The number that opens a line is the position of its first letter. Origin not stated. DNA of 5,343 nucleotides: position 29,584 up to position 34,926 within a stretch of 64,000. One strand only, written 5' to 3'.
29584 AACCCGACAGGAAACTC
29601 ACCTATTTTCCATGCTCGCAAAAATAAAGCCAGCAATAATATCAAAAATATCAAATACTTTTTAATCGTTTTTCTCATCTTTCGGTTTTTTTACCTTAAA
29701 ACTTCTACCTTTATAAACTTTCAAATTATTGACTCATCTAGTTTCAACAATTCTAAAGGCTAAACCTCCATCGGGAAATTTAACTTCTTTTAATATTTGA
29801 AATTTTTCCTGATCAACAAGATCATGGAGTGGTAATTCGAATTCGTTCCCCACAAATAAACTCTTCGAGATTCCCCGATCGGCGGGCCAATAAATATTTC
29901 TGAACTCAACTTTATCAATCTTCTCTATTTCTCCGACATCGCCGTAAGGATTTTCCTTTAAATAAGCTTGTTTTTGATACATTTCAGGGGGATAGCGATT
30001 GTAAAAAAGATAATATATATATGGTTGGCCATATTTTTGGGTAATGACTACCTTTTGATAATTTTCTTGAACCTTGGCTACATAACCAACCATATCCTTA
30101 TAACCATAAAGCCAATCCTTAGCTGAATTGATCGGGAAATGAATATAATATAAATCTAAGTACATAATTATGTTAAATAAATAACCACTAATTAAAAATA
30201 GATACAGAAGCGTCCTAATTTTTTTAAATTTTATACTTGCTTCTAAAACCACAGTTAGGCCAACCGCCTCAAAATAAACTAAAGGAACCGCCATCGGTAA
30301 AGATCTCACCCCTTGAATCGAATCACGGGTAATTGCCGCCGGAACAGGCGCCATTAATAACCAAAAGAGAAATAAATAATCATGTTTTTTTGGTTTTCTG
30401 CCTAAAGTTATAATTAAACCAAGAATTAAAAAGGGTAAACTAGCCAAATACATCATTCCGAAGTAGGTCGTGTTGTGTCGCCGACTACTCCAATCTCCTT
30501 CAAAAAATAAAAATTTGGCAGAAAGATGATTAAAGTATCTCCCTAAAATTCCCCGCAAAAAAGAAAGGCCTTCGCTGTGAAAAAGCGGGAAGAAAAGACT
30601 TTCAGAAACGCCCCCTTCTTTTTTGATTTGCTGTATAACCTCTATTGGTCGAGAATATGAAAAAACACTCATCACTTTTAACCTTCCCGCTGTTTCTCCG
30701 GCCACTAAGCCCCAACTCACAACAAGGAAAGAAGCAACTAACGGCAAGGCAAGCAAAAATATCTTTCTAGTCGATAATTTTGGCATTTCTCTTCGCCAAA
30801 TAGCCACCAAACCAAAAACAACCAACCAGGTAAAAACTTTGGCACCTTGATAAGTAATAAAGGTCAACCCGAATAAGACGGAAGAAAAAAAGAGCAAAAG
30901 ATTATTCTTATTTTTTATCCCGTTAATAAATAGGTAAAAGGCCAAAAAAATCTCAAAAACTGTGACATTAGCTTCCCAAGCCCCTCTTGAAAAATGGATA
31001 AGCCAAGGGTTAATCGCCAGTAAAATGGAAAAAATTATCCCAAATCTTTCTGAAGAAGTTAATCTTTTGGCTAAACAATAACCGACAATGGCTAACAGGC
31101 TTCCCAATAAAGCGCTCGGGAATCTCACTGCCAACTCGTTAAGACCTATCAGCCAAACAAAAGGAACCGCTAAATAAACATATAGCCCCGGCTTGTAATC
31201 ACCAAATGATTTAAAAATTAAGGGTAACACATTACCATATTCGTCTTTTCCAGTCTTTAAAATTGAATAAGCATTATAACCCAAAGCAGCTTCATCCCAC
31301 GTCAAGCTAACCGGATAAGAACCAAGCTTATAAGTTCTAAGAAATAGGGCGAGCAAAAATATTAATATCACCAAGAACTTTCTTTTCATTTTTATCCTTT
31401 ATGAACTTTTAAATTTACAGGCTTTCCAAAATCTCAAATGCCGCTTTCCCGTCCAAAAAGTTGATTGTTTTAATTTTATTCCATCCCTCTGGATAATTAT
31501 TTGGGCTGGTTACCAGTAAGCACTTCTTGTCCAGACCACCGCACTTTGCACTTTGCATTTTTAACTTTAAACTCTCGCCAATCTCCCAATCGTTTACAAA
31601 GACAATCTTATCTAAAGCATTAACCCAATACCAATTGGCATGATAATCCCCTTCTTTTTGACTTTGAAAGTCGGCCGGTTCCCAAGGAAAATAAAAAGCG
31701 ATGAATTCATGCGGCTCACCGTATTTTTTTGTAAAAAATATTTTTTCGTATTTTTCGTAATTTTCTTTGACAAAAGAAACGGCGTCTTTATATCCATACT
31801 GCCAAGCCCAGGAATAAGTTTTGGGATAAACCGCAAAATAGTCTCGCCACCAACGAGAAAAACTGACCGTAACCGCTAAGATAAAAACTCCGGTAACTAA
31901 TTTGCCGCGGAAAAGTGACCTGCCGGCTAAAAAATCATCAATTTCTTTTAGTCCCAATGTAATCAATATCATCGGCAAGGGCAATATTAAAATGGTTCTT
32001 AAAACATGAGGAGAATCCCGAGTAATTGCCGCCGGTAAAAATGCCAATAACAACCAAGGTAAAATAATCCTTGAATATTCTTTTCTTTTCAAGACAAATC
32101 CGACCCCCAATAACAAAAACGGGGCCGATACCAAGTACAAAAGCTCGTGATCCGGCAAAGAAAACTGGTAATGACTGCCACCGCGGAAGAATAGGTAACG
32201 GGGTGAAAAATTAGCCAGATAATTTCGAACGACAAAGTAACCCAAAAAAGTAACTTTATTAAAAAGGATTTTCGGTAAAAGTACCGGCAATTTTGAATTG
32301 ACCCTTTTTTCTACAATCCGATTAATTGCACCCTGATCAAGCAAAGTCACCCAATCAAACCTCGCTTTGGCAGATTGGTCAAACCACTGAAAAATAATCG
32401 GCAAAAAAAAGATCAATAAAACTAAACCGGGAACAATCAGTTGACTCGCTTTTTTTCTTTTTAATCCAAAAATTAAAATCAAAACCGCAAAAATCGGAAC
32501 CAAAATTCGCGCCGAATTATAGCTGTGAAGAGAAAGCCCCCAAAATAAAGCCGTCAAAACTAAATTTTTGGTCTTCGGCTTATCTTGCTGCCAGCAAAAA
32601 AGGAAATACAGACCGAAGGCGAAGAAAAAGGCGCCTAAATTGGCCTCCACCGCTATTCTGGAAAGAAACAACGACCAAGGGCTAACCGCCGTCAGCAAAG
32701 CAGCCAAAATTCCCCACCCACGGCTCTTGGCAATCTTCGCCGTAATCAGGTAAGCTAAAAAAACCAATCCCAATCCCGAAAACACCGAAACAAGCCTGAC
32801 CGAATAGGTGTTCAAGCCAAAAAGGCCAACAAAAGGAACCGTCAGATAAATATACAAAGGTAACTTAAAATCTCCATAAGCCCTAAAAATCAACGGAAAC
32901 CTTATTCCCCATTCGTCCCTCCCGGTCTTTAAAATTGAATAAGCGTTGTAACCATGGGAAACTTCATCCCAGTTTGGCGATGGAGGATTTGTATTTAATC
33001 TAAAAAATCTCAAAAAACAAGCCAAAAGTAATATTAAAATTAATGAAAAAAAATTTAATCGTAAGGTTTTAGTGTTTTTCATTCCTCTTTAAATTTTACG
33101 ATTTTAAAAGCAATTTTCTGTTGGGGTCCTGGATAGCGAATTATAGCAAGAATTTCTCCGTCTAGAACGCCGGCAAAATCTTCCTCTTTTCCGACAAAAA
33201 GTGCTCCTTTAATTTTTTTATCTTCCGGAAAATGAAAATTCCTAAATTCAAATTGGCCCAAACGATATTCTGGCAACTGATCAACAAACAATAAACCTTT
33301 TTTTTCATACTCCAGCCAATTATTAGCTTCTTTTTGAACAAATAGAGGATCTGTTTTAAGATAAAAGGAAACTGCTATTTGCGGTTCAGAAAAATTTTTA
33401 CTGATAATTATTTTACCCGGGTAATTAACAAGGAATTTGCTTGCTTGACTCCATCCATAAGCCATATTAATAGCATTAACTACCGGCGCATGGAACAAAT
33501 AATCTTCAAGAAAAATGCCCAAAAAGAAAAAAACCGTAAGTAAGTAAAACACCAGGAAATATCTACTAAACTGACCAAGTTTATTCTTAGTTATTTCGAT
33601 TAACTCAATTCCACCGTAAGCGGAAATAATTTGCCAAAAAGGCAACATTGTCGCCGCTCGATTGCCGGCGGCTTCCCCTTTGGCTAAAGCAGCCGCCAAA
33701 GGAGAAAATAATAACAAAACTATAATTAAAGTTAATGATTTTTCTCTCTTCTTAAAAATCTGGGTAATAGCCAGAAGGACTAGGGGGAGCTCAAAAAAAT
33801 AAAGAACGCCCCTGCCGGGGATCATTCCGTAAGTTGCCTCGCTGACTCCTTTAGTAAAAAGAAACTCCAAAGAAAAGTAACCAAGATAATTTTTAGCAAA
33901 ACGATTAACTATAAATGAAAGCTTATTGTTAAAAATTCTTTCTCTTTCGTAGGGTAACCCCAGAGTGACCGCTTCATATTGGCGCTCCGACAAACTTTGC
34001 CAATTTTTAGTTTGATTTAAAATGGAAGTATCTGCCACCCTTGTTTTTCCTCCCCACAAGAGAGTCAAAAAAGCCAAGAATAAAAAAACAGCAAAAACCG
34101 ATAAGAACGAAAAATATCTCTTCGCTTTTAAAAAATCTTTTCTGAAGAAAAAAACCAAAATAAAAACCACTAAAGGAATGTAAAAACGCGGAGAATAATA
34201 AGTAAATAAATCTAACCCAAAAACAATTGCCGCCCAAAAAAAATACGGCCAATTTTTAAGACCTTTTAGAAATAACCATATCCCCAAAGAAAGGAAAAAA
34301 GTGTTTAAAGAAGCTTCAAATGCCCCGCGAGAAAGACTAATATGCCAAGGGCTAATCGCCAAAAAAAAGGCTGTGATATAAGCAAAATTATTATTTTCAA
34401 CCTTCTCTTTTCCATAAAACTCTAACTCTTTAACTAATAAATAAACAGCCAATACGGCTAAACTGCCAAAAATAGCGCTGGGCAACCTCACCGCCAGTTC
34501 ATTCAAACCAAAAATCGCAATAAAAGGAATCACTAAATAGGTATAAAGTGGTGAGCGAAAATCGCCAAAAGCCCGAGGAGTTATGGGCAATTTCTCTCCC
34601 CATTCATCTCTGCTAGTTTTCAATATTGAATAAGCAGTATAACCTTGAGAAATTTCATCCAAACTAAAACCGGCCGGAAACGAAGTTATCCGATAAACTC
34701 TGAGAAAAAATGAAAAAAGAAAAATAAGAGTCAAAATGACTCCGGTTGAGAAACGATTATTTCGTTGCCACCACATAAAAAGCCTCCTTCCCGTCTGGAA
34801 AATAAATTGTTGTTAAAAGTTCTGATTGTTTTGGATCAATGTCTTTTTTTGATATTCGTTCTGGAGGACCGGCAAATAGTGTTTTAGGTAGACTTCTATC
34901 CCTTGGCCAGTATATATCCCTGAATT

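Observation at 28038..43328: Tandem array of ArnT/PMT-like GT-C paralogs with conserved N-terminal DE loop and C-terminal soluble module but divergent middle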

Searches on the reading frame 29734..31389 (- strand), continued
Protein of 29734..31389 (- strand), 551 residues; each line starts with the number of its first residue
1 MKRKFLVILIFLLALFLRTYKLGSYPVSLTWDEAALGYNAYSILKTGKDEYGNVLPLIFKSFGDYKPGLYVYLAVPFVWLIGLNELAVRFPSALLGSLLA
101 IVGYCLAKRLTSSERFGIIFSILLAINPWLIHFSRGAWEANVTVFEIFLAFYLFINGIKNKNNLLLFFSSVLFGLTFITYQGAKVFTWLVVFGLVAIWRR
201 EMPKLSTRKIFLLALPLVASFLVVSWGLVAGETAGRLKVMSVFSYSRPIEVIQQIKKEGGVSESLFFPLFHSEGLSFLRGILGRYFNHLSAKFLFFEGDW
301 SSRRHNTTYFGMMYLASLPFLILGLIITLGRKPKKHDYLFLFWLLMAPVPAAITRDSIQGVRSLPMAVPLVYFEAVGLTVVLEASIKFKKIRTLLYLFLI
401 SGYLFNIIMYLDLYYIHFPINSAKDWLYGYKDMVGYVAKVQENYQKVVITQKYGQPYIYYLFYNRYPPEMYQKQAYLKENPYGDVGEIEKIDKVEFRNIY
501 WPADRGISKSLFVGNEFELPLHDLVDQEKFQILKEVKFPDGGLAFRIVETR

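Call 72: find_encoding_contigs(protein=P0274, flank=10000, max_places=4)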
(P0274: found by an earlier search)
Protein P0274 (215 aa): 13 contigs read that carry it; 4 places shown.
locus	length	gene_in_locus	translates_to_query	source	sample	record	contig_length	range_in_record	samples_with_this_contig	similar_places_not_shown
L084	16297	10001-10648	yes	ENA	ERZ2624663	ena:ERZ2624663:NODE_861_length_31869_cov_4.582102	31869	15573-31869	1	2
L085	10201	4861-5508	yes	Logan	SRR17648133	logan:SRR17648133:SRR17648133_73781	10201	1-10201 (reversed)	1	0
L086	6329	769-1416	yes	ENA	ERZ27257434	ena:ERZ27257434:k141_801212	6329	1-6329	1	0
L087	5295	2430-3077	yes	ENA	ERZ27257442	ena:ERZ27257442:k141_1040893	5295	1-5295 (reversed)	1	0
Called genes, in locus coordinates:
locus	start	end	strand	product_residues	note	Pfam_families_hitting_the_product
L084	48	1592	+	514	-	PF13231:PMT_2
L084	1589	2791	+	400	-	PF26314:MptA_B_family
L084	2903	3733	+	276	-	PF00535:Glycos_transf_2, PF13641:Glyco_tranf_2_3, PF13632:Glyco_trans_2_3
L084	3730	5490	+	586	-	PF13231:PMT_2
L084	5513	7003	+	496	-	PF13231:PMT_2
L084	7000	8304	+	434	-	-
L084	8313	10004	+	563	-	PF02366:PMT, PF13231:PMT_2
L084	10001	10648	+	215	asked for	-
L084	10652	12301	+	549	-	PF02366:PMT (weak), PF13231:PMT_2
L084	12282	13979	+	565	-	PF13231:PMT_2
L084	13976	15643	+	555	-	PF02366:PMT (weak), PF13231:PMT_2 (weak)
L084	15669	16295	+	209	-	?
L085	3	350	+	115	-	?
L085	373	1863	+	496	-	PF13231:PMT_2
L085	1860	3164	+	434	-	-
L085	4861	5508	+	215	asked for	-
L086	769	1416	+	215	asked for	-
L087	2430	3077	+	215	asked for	-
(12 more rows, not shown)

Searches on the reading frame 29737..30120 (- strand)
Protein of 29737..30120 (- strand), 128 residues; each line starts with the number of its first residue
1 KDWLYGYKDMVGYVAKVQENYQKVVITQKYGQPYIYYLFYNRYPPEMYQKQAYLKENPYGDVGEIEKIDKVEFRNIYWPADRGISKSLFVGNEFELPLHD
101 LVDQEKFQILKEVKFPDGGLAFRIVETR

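Call 52: predict_structure(alignment_id=A4)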
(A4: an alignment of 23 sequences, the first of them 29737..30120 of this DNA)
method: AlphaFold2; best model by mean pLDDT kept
length: 128 residues; sequences in the alignment: 23
mean_pLDDT: 90.3   pTM: 0.85
mean pLDDT of the five models: 90.3, 89.9, 88.6, 88.5, 87.2
residues with pLDDT >= 90: 92; 70-90: 26; 50-70: 10; < 50: 0
segments of 3 or more residues with pLDDT < 50: none
pLDDT, mean of each block of 10 residues (from residue 1): 84 96 95 91 85 73 79 95 97 96 95 94 97
secondary structure, 60 per line:
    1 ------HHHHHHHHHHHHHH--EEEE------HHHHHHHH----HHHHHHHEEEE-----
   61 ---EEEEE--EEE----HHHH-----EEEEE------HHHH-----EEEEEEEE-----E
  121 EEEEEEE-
elements in order: H7-20 E23-26 H33-40 H45-51 E52-55 E64-68 E71-73 H78-81 E87-91 H98-101 E107-114 E120-127

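Call 55: search_protein_representatives(alignment_id=A4)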
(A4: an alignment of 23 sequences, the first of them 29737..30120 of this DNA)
Query: 23 sequences, 128 profile positions. Proteins with E-value up to 0.001 (for the whole library): 2461; up to 1e-10: 927; up to 1e-30: 34. The best 150 are listed.
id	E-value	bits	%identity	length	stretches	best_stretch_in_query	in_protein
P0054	1.6e-52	193.1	-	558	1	2-128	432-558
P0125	1.9e-52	192.9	-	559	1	2-128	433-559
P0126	1.6e-48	180.2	-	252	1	2-127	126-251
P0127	7.7e-48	178.0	-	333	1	2-127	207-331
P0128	1.3e-44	167.5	-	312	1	3-127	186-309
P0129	4.0e-44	165.9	-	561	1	2-127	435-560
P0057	2.4e-43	163.4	-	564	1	2-128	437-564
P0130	4.5e-43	162.6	-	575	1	2-127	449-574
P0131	8.3e-42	158.5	-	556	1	2-127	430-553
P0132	1.2e-40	154.7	-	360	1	1-128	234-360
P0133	3.8e-40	153.1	-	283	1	2-127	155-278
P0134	6.0e-40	152.5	-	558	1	2-127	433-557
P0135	4.6e-39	149.6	-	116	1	14-128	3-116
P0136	5.4e-38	146.1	-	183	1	2-127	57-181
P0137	3.1e-37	143.7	-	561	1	2-128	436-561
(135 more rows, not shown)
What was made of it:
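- Tried and rejected: Shorter hits end exactly at the protein C-terminus and look like N-truncated gene calls from short contigs (call 55).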

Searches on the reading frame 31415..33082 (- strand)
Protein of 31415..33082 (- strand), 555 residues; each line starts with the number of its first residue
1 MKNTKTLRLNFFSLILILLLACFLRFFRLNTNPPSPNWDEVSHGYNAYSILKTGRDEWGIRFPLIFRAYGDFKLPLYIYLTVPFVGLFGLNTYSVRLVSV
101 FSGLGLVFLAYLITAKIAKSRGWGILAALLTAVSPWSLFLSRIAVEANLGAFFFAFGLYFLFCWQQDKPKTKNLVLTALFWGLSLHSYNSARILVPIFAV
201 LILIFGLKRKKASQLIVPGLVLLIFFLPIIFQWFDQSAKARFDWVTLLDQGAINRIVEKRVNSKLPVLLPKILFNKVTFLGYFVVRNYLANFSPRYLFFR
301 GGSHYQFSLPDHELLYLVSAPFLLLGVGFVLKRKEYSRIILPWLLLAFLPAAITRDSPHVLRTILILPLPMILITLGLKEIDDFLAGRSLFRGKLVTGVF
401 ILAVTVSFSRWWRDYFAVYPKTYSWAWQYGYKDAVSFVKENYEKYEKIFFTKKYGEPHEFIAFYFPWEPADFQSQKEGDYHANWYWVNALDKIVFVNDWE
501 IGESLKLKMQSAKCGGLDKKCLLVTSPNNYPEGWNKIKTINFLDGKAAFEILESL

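Call 4: search_protein_families(library=pfam, proteins=[window:31415-33082:-], max_evalue=0.01)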
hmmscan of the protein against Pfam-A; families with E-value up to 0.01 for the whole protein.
window:31415-33082:- (555 aa): 2 families
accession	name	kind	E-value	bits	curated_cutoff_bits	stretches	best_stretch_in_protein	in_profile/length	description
PF13231.12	PMT_2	-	2.3e-07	31.6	26.1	1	75-229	4-157/160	Dolichyl-phosphate-mannose-protein mannosyltransferase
PF02366.24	PMT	-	1.1e-06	28.8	22.7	1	17-185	3-175/245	Dolichyl-phosphate-mannose-protein mannosyltransferase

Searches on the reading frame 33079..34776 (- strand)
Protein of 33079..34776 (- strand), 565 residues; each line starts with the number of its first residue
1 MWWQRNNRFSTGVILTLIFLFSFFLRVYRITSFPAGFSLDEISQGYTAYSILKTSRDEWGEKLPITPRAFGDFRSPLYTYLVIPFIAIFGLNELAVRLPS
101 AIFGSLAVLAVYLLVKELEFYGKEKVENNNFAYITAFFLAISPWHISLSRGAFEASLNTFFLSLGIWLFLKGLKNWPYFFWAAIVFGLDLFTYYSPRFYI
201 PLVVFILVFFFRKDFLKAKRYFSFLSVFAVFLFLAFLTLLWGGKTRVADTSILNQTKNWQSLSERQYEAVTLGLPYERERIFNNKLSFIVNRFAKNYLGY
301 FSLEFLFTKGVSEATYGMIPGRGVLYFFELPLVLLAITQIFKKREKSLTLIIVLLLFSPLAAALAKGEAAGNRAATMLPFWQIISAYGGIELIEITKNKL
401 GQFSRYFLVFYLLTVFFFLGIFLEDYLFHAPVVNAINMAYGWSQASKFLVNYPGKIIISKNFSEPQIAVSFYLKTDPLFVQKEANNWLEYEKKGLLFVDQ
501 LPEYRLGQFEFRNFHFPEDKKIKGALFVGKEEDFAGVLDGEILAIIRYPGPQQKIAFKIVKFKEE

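Call 4: search_protein_families(library=pfam, proteins=[window:33079-34776:-], max_evalue=0.01)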
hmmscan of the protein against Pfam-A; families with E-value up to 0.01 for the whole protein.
window:33079-34776:- (565 aa): 2 families
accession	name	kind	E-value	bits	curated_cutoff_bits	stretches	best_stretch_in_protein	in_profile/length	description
PF13231.12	PMT_2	-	9e-10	39.4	26.1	1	75-234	3-155/160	Dolichyl-phosphate-mannose-protein mannosyltransferase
PF02366.24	PMT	-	0.00024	21.2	22.7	1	18-234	3-227/245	Dolichyl-phosphate-mannose-protein mannosyltransferase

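Call 62: search_protein_families(library=ncbifam, proteins=[window:33079-34776:-], max_evalue=0.001)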
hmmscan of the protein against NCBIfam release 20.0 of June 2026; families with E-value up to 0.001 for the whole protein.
window:33079-34776:- (565 aa): 1 family
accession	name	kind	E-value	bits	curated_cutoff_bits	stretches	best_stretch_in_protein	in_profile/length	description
TIGR03663.1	TIGR03663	subfamily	1.4e-05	24.3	126.25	1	76-217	53-185/435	flippase activity-associated protein Agl23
